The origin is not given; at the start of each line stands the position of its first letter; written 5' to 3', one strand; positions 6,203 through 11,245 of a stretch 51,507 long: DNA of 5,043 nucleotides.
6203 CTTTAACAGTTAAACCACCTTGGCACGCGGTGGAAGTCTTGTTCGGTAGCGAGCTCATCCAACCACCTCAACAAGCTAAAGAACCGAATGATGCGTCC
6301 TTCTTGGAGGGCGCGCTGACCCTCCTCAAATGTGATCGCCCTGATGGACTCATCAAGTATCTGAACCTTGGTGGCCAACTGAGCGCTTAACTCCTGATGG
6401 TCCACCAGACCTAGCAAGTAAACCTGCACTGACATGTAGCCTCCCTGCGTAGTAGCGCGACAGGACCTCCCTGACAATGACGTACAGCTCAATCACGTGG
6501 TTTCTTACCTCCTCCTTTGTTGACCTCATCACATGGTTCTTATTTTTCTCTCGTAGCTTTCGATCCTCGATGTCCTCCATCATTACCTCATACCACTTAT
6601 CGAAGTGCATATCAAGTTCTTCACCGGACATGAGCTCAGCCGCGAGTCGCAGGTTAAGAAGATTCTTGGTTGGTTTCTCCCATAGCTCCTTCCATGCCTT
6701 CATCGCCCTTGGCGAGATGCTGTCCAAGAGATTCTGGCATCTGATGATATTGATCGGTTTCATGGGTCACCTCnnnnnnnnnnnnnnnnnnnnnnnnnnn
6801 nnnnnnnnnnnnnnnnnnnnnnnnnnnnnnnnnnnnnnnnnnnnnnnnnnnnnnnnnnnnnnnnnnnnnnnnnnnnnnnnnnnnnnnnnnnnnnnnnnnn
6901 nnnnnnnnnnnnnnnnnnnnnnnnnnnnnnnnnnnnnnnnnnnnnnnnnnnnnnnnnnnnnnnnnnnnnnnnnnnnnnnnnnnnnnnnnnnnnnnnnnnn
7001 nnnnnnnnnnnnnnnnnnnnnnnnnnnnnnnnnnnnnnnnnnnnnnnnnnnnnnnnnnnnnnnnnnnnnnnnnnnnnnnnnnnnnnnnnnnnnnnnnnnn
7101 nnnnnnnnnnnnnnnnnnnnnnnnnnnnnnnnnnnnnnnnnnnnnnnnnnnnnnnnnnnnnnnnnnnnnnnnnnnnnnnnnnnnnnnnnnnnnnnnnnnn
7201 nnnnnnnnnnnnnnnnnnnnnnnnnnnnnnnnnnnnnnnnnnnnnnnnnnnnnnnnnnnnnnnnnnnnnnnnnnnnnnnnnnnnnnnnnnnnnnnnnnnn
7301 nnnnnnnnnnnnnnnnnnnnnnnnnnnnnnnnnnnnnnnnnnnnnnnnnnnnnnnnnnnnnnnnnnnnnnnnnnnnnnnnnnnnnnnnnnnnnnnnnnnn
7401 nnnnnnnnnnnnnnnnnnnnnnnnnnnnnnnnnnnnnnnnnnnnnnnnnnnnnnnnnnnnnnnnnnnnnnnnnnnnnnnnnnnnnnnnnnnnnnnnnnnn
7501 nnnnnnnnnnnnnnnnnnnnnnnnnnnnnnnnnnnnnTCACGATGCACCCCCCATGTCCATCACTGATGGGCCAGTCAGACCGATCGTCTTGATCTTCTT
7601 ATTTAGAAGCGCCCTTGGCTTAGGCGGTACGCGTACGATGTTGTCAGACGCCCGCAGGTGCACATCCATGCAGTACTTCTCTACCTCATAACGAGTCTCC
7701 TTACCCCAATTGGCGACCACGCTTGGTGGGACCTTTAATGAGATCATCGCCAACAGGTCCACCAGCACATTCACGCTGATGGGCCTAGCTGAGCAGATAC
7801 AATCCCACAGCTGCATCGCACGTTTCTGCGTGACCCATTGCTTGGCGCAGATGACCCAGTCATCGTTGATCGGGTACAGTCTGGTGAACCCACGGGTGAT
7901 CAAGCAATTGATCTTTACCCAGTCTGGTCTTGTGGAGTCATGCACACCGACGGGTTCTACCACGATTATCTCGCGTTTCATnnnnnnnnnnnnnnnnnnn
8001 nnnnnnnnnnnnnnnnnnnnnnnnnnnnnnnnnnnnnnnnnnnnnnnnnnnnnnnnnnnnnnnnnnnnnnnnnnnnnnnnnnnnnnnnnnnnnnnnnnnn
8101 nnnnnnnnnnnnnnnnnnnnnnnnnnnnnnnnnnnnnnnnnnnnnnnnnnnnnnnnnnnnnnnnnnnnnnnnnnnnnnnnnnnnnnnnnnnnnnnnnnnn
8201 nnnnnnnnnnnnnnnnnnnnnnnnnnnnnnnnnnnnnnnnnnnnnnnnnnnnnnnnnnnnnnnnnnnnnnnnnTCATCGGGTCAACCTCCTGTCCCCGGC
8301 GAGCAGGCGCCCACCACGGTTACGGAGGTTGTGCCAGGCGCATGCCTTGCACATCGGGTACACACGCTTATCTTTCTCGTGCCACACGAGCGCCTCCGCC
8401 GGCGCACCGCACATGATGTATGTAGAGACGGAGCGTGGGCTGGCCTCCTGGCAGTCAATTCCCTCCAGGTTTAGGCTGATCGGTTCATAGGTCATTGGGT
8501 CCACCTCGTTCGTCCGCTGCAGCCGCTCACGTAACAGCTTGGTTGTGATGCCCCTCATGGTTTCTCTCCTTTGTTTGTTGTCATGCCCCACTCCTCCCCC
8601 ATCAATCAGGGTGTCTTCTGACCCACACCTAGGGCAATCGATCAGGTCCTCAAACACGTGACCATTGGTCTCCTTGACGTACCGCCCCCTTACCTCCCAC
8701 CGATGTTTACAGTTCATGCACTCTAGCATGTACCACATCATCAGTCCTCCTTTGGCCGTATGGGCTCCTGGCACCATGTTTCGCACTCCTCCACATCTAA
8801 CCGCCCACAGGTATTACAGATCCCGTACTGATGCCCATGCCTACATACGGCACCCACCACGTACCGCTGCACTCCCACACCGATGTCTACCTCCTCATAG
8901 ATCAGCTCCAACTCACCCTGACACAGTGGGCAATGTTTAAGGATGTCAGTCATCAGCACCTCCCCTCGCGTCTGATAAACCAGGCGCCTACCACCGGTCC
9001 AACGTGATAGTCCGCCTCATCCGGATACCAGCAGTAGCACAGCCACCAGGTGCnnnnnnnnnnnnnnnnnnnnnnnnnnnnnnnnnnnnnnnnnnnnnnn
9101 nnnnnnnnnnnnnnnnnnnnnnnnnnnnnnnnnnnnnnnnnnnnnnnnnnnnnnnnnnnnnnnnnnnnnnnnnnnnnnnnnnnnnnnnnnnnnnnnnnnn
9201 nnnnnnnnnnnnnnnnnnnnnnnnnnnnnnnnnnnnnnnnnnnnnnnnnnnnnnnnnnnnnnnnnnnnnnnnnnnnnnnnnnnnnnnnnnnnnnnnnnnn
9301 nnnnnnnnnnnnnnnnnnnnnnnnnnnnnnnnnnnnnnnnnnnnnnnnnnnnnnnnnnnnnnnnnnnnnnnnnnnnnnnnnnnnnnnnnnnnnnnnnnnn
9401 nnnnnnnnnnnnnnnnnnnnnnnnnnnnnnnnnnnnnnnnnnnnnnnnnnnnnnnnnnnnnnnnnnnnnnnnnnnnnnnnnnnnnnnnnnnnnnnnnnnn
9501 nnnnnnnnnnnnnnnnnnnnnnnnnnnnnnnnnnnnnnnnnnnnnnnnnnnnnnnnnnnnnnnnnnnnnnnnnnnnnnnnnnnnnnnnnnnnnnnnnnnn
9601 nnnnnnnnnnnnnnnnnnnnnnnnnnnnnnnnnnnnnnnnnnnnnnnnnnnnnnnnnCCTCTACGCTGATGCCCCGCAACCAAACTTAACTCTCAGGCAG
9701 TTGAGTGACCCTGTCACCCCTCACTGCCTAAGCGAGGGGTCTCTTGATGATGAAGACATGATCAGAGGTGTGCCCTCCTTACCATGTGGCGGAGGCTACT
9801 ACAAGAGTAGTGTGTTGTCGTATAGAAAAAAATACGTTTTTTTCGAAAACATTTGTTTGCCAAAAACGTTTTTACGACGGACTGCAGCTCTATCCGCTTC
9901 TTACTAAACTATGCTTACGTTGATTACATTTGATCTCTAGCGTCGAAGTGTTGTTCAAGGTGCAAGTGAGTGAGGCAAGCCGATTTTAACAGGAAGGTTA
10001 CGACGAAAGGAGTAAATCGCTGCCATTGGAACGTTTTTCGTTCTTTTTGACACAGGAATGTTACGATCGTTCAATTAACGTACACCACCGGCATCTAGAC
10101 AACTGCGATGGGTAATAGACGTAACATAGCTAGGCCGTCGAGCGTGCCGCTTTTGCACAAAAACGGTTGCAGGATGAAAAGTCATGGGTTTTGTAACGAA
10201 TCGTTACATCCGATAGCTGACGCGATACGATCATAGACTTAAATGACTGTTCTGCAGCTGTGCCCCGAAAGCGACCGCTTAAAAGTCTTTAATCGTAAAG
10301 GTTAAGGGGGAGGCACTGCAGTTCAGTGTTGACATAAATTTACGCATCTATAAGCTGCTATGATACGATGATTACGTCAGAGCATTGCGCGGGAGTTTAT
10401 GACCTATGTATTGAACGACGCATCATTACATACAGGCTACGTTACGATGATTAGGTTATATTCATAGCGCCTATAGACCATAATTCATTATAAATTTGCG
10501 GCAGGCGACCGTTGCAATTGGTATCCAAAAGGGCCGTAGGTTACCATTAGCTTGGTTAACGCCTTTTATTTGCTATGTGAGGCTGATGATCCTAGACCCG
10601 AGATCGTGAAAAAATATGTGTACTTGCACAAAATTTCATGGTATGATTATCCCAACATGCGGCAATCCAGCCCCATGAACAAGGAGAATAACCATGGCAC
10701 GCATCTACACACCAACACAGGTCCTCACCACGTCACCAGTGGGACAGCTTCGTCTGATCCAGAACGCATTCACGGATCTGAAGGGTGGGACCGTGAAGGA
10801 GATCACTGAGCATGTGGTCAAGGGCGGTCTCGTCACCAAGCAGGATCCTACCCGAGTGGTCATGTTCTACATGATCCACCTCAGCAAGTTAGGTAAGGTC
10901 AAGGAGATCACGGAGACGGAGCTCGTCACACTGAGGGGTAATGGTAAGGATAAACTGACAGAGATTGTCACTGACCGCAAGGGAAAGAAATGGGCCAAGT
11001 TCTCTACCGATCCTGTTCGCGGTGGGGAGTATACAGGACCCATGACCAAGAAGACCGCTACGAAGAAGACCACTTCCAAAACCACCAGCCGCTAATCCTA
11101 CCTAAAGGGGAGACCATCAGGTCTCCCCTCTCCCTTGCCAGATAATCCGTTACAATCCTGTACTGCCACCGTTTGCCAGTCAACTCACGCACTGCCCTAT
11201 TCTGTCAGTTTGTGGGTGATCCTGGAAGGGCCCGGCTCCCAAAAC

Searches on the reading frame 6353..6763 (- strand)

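Call 70: search_protein_families(library=phrogs, proteins=[window:6353-6763:-], max_evalue=0.001)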
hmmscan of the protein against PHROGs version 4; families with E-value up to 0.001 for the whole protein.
window:6353-6763:- (136 aa): 0 families

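Call 97: search_protein_families(library=pfam, proteins=[window:6353-6763:-], max_evalue=0.01)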
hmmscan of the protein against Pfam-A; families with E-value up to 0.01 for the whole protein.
window:6353-6763:- (136 aa): 1 family
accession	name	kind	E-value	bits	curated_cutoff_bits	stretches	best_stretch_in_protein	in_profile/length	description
PF05291.16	Bystin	-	0.00021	21.1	28.8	1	58-111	8-63/292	Bystin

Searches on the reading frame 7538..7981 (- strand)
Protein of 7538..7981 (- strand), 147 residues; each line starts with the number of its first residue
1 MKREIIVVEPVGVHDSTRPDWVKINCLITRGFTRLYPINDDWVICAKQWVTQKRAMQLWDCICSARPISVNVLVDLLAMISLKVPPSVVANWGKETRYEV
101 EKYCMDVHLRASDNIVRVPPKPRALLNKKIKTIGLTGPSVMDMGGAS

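Call 19: search_protein_families(library=pfam, proteins=[window:7538-7981:-], max_evalue=0.01)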
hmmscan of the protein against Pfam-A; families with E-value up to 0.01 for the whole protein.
window:7538-7981:- (147 aa): 0 families

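Call 70: search_protein_families(library=phrogs, proteins=[window:7538-7981:-], max_evalue=0.001)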
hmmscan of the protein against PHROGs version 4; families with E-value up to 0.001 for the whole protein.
window:7538-7981:- (147 aa): 1 family
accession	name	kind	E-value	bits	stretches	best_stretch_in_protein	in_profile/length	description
phrog_13342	-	unknown function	0.00017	22.2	0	94-118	9-33/45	-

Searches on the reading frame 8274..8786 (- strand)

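Call 19: search_protein_families(library=pfam, proteins=[window:8274-8786:-], max_evalue=0.01)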
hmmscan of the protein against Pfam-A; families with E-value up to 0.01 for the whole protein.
window:8274-8786:- (170 aa): 3 families
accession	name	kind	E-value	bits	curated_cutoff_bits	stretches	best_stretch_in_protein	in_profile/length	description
PF01155.25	HypA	-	0.00072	20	28.9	1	20-64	70-102/112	Hydrogenase/urease nickel incorporation, metallochaperone, hypA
PF14354.12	Lar_restr_allev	-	0.0011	19.5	28.6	0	47-69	2-24/58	Restriction alleviation protein Lar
PF09723.15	Zn_ribbon_8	-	0.0047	17.3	34.4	0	19-58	4-36/41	Zinc ribbon domain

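Call 70: search_protein_families(library=phrogs, proteins=[window:8274-8786:-], max_evalue=0.001)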
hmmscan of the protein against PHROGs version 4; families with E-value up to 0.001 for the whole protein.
window:8274-8786:- (170 aa): 0 families

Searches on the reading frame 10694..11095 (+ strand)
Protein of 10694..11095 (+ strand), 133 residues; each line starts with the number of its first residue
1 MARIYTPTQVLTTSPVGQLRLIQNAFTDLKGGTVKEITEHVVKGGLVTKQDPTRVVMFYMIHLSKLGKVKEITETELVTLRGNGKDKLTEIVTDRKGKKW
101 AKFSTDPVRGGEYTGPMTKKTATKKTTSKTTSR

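Call 6: search_protein_families(library=pfam, proteins=[window:10694-11095:+], max_evalue=10)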
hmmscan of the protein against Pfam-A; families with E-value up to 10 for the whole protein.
window:10694-11095:+ (133 aa): 0 families
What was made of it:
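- Closest known: Phage SPO1 TF1, an HU-family histone-like protein that prefers hydroxymethyluracil DNA. Different: No Bac_DNA_binding hit (call 6).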

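Call 7: search_protein_families(library=phrogs, proteins=[window:10694-11095:+], max_evalue=1)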
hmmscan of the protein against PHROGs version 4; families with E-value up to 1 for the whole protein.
window:10694-11095:+ (133 aa): 1 family
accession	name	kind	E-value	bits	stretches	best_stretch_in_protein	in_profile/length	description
phrog_26283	-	unknown function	8.2e-06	26.9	1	67-129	24-86/96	-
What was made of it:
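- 10694..11095 (+): p133 gene (133 aa). The module is residues 1-78 (10694..10927). The C-terminal part 79-133 ends in a Lys/Thr-rich tail (10928..11092). Residues 67-129 match PHROG 26283, E 8e-6 (call 7).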

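Call 86: search_protein_families(library=ncbifam, proteins=[window:10694-11095:+], max_evalue=0.01)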
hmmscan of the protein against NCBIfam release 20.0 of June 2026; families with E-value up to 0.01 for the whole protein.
window:10694-11095:+ (133 aa): 0 families
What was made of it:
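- On HU/IHF/TF1 type II DNA-binding proteins: No hit (calls 6, 86).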
